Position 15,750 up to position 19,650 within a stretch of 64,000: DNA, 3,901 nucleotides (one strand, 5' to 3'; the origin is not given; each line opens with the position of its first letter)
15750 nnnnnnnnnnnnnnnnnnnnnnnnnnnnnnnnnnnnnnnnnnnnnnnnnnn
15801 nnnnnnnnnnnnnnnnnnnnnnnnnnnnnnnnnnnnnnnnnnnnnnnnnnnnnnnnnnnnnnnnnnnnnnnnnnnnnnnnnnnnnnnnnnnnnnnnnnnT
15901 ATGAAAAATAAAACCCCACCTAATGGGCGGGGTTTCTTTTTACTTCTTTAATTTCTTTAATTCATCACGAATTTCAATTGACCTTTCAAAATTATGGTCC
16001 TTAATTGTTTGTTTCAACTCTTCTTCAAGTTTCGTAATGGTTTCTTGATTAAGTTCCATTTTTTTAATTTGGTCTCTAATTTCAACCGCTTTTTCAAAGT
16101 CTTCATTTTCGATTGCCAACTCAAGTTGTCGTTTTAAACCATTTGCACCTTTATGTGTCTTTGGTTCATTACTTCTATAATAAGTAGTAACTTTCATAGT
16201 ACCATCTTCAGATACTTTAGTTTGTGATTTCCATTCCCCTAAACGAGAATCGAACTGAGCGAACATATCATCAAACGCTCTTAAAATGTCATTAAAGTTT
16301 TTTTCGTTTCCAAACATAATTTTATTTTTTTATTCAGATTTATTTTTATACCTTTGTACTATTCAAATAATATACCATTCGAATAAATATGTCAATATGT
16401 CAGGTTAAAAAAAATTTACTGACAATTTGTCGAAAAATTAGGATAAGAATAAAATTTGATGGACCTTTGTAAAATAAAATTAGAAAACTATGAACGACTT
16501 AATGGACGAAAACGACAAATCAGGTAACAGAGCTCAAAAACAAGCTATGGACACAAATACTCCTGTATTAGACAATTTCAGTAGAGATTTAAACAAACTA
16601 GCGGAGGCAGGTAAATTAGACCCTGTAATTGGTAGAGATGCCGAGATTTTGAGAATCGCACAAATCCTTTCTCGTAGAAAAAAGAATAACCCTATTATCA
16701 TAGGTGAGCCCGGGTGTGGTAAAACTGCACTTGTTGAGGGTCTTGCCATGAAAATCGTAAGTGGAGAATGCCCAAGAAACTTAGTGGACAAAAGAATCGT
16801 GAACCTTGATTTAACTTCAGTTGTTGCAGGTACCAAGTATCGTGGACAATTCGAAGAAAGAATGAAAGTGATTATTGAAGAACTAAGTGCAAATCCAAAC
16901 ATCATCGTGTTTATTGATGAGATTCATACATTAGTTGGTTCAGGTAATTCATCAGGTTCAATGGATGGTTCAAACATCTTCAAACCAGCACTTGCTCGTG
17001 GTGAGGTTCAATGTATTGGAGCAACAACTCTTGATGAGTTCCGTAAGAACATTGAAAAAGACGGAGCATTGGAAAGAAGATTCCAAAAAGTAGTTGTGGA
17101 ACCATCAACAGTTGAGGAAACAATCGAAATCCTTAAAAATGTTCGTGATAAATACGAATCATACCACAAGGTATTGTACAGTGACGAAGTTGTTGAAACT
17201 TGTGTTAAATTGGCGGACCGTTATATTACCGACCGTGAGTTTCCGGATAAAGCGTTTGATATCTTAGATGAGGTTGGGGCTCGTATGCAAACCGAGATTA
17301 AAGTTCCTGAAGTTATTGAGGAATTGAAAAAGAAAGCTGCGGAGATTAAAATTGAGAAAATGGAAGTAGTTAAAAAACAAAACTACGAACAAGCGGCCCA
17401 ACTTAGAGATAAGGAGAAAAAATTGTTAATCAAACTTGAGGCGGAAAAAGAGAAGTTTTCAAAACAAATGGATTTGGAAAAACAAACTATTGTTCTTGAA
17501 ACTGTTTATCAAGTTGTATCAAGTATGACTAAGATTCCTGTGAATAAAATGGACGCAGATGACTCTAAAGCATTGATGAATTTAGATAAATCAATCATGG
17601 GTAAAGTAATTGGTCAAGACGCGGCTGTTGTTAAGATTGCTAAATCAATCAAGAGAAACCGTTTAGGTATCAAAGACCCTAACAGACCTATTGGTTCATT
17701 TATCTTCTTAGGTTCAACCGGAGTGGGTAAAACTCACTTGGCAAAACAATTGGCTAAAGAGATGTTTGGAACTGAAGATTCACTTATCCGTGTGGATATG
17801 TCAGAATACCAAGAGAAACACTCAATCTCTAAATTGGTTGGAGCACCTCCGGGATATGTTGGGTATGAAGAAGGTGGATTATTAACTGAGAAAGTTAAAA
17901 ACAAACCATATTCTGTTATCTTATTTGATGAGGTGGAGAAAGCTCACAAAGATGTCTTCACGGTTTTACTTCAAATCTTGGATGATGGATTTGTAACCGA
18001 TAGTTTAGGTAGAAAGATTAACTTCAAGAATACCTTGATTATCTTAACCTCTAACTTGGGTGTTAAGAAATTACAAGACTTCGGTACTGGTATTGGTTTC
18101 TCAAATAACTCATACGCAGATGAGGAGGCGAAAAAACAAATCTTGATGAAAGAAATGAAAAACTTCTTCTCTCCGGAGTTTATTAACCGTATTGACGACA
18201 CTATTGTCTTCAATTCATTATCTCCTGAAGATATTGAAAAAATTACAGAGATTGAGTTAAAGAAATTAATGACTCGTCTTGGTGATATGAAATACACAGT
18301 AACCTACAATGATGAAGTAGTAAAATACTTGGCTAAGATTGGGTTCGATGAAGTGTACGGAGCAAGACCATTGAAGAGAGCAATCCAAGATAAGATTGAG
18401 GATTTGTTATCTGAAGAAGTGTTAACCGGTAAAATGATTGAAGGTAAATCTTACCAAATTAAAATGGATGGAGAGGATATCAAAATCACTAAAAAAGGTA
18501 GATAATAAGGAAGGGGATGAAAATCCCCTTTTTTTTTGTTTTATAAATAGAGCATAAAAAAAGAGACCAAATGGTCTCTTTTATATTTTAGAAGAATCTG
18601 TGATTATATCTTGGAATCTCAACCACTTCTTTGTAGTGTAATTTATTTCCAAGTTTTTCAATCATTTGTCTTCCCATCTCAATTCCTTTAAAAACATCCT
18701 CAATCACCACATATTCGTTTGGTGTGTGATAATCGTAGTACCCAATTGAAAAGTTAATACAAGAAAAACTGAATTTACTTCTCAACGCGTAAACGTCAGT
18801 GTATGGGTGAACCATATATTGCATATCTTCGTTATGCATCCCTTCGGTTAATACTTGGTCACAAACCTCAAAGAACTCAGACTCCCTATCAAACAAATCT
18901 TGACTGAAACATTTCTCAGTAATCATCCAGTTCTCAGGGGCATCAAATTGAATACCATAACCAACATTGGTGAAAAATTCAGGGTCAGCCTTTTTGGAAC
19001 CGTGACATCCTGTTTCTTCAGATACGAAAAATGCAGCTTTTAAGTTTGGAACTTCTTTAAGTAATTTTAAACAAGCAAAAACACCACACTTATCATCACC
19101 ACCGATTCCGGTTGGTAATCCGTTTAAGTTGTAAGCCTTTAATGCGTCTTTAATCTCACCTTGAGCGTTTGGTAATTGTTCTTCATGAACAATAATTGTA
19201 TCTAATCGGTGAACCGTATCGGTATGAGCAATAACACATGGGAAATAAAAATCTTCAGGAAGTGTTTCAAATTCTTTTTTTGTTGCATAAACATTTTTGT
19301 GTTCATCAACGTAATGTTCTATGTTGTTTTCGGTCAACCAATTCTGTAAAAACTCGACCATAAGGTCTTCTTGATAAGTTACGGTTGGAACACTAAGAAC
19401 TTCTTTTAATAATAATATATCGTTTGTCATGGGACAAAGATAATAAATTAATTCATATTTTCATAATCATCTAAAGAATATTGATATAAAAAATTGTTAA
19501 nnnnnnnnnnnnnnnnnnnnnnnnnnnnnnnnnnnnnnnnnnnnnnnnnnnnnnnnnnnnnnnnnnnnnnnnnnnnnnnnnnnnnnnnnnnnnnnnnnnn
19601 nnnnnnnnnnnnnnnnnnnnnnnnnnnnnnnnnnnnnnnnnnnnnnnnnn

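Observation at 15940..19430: Phage-encoded Clp proteolytic system: N-domain-less ClpC-like unfoldase with a divergent UVR-repeat gene and an adjacent M20/M42-like peptidase; ClpP encoded separately at 43043-43789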

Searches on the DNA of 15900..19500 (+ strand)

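Call 7: search_dna_similar(query=window:15900-19500:+, collection=phages, mode=distant, max_rows=20)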
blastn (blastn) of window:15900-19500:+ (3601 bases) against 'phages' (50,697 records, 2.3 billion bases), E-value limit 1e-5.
Records with a match: 104; places in all: 104; records where one place covers at least 80% of the query: 0.
Best place of each record, by identity: 60-80% 104.
By first word of the organism name: Escherichia 32; Bacteriophage 18; Listeria 15; Klebsiella 10; Salmonella 7; Enterococcus 6; uncultured 5; Staphylococcus 4; Vibrio 3; Acinetobacter 2; and 2 more.
By host as written in the record: - 30; Listeria monocytogenes 15; Escherichia coli 10; Klebsiella pneumoniae 5; Salmonella enterica subsp. enterica serovar Typhimurium 4; Staphylococcus aureus 3; Enterococcus faecalis 3; Escherichia coli O157:H7 3; and 26 more.
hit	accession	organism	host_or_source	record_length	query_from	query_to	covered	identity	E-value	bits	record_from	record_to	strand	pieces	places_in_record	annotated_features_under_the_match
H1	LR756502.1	uncultured phage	metagenomic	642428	657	2357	47%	65.6%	9e-97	362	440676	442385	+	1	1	record has no annotation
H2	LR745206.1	uncultured phage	metagenomic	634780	660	2346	38%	67.7%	2e-72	445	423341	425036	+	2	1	record has no annotation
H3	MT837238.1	Bacteriophage sp.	human fecal samples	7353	992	2155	25%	67.8%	3e-39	314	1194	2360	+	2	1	record has no annotation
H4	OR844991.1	Staphylococcus phage SA 1306 Kay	Staphylococcus aureus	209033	710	2102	23%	67.4%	8e-34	253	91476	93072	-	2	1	record has no annotation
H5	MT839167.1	Bacteriophage sp.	human fecal samples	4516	777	2155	22%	65.6%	9e-21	196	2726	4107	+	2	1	record has no annotation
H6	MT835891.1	Bacteriophage sp.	human fecal samples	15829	762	2047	22%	65.8%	5e-18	177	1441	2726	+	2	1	record has no annotation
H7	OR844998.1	Staphylococcus phage SA 1306 Kay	Staphylococcus aureus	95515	919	2179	20%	70.2%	7e-41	323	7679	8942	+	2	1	record has no annotation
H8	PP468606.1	Staphylococcus phage SpP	Staphylococcus saprophyticus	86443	921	2179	21%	67.3%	6e-29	228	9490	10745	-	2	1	hypothetical protein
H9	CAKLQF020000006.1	Acinetobacter phage MD-2021a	not known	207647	783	2101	20%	67.6%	1e-24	233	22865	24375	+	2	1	clpB: protein disaggregation chaperone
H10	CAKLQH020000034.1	Acinetobacter phage MD-2021a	not known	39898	783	2101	20%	67.6%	1e-24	233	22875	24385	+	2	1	clpB: protein disaggregation chaperone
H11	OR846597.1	Enterococcus phage Efs 1-1-1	Enterococcus faecalis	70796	782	2102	20%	67.0%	5e-18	199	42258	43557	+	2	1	record has no annotation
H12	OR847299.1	Listeria phage LM 4-11-1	Listeria monocytogenes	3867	921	2090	16%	68.8%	1e-25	226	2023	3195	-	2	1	record has no annotation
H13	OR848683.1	Listeria phage LM 4-14-1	Listeria monocytogenes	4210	921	2090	16%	68.8%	1e-25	226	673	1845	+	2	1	record has no annotation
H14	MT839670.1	Bacteriophage sp.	human fecal samples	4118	762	2089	17%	66.6%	8e-15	152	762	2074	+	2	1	record has no annotation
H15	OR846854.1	Listeria phage LM 4-11-1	Listeria monocytogenes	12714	921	2047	15%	68.9%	1e-25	207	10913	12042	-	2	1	record has no annotation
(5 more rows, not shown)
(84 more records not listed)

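Call 43: search_rna_families(sources=[L001, L016, L033, L011, L040, L052], threshold=gathering)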
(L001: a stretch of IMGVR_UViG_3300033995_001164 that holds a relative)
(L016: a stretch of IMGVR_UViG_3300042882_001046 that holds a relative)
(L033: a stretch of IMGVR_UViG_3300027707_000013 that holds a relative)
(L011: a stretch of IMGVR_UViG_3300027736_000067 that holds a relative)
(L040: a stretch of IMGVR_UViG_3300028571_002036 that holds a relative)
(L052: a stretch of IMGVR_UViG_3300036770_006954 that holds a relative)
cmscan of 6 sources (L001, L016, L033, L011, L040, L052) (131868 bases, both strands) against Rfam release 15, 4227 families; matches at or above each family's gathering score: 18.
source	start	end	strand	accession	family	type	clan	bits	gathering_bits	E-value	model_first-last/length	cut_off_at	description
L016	14608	15030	+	RF00023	tmRNA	Gene;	CL00001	98.6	47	6e-37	1-374/374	no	transfer-messenger RNA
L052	16265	16675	+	RF00023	tmRNA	Gene;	CL00001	84.6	47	4.7e-31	1-374/374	no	transfer-messenger RNA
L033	14778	15174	+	RF00023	tmRNA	Gene;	CL00001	82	47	6.2e-30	1-374/374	no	transfer-messenger RNA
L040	15130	15346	+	RF00028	Intron_gpI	Intron;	-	75.1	50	6.2e-17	1-253/253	no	Group I catalytic intron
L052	18700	18772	+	RF00005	tRNA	Gene; tRNA;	CL00001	74.6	29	3.4e-14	1-71/71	no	tRNA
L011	15404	15801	+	RF00023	tmRNA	Gene;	CL00001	74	47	1.4e-26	1-374/374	no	transfer-messenger RNA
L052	18475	18547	+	RF00005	tRNA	Gene; tRNA;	CL00001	72.3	29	1.5e-13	1-71/71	no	tRNA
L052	18187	18259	+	RF00005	tRNA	Gene; tRNA;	CL00001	70.3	29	5.3e-13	1-71/71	no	tRNA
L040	16753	16825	+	RF00005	tRNA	Gene; tRNA;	CL00001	68.3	29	1.9e-12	1-71/71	no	tRNA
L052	21268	21341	-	RF00005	tRNA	Gene; tRNA;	CL00001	65.1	29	1.5e-11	1-71/71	no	tRNA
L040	16318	16389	+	RF00005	tRNA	Gene; tRNA;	CL00001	57.8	29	1.5e-09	1-71/71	no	tRNA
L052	19732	19817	-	RF00005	tRNA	Gene; tRNA;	CL00001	57.2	29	2.2e-09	1-71/71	no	tRNA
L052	21188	21259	-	RF00005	tRNA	Gene; tRNA;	CL00001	54.5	29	1.2e-08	1-71/71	no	tRNA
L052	18044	18130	+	RF00005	tRNA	Gene; tRNA;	CL00001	52.5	29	4.1e-08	1-71/71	no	tRNA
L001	14524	14936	+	RF00023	tmRNA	Gene;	CL00001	50.6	47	1.1e-16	1-374/374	no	transfer-messenger RNA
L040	17035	17110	+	RF00005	tRNA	Gene; tRNA;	CL00001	37.7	29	0.00051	1-71/71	no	tRNA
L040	16178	16265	+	RF00005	tRNA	Gene; tRNA;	CL00001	35.8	29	0.0017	1-71/71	no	tRNA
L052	18983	19058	+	RF00005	tRNA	Gene; tRNA;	CL00001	35.3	29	0.0024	1-71/71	no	tRNA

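Call 44: search_rna_families(sources=[L021, L053, L047, L065, L075, L058], threshold=gathering)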
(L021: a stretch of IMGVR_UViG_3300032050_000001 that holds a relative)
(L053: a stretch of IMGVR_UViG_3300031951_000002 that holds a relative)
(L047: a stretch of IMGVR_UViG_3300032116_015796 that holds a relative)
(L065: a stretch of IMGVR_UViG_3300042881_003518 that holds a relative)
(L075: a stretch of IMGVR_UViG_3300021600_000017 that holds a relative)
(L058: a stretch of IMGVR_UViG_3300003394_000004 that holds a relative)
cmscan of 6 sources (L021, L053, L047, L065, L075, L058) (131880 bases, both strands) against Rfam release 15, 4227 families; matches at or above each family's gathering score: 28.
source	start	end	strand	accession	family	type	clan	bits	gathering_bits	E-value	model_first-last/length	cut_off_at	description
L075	16126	16531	-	RF02032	GOLLD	Gene;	-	325.4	150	3.9e-92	1-416/416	no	Giant, ornate, lake- and Lactobacillales-derived (GOLLD) RNA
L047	17079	17490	-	RF02032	GOLLD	Gene;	-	312.9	150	2.1e-88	1-416/416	no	Giant, ornate, lake- and Lactobacillales-derived (GOLLD) RNA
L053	16365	16758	-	RF02032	GOLLD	Gene;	-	298.3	150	5.1e-84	1-416/416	no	Giant, ornate, lake- and Lactobacillales-derived (GOLLD) RNA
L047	14356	14746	+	RF00023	tmRNA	Gene;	CL00001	105.2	47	9.1e-40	1-374/374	no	transfer-messenger RNA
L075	14363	14762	+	RF00023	tmRNA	Gene;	CL00001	94.8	47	2.3e-35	1-374/374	no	transfer-messenger RNA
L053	14408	14785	+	RF00023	tmRNA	Gene;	CL00001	90.3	47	1.9e-33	1-374/374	no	transfer-messenger RNA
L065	14301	14682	+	RF00023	tmRNA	Gene;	CL00001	79.2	47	9.5e-29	1-374/374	no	transfer-messenger RNA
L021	14648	15043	+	RF00023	tmRNA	Gene;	CL00001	76.4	47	1.4e-27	1-374/374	no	transfer-messenger RNA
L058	18948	19021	-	RF00005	tRNA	Gene; tRNA;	CL00001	74.1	29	4.7e-14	1-71/71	no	tRNA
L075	21458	21531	-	RF00005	tRNA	Gene; tRNA;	CL00001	71.2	29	3e-13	1-71/71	no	tRNA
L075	21631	21702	-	RF00005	tRNA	Gene; tRNA;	CL00001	67.4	29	3.3e-12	1-71/71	no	tRNA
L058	21074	21146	-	RF00005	tRNA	Gene; tRNA;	CL00001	67.1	29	3.9e-12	1-71/71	no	tRNA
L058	21152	21223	-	RF00005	tRNA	Gene; tRNA;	CL00001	65.1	29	1.4e-11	1-71/71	no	tRNA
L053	20871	20944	-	RF00005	tRNA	Gene; tRNA;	CL00001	65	29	1.5e-11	1-71/71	no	tRNA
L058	15969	16354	+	RF00023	tmRNA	Gene;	CL00001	63.7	47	3.2e-22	1-374/374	no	transfer-messenger RNA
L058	19769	19842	-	RF00005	tRNA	Gene; tRNA;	CL00001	63.6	29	3.8e-11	1-71/71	no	tRNA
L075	20533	20606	-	RF00005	tRNA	Gene; tRNA;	CL00001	62.4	29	8e-11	1-71/71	no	tRNA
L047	16998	17069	-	RF00005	tRNA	Gene; tRNA;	CL00001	61.4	29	1.5e-10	1-71/71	no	tRNA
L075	21226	21298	-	RF00005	tRNA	Gene; tRNA;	CL00001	59.9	29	4e-10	1-71/71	no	tRNA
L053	21363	21434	-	RF00005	tRNA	Gene; tRNA;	CL00001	57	29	2.5e-09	1-71/71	no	tRNA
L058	20765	20840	-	RF00005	tRNA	Gene; tRNA;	CL00001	56.7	29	3e-09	1-71/71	no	tRNA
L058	19488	19561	-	RF00005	tRNA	Gene; tRNA;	CL00001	56.6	29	3.1e-09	1-71/71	no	tRNA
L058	20931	21002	-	RF00005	tRNA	Gene; tRNA;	CL00001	54.8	29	9.6e-09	1-71/71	no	tRNA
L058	21319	21389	-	RF00005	tRNA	Gene; tRNA;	CL00001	54.8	29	1e-08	1-71/71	no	tRNA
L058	21399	21470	-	RF00005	tRNA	Gene; tRNA;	CL00001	54.2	29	1.5e-08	1-71/71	no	tRNA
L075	21379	21450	-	RF00005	tRNA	Gene; tRNA;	CL00001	50.9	29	1.2e-07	1-71/71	no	tRNA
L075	21808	21882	-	RF00005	tRNA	Gene; tRNA;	CL00001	43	29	1.7e-05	1-71/71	no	tRNA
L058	20850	20919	-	RF00005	tRNA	Gene; tRNA;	CL00001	29.5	29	0.092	1-71/71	no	tRNA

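Call 82: search_rna_families(source=L040, start=13500, end=16200, threshold=evalue, max_evalue=0.01)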
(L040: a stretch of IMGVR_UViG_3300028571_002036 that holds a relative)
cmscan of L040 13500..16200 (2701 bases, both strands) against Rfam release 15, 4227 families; matches with E-value up to 0.01: 1.
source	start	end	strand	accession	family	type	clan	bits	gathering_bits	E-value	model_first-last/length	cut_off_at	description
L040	15130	15346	+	RF00028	Intron_gpI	Intron;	-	75.1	50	1.3e-18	1-253/253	no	Group I catalytic intron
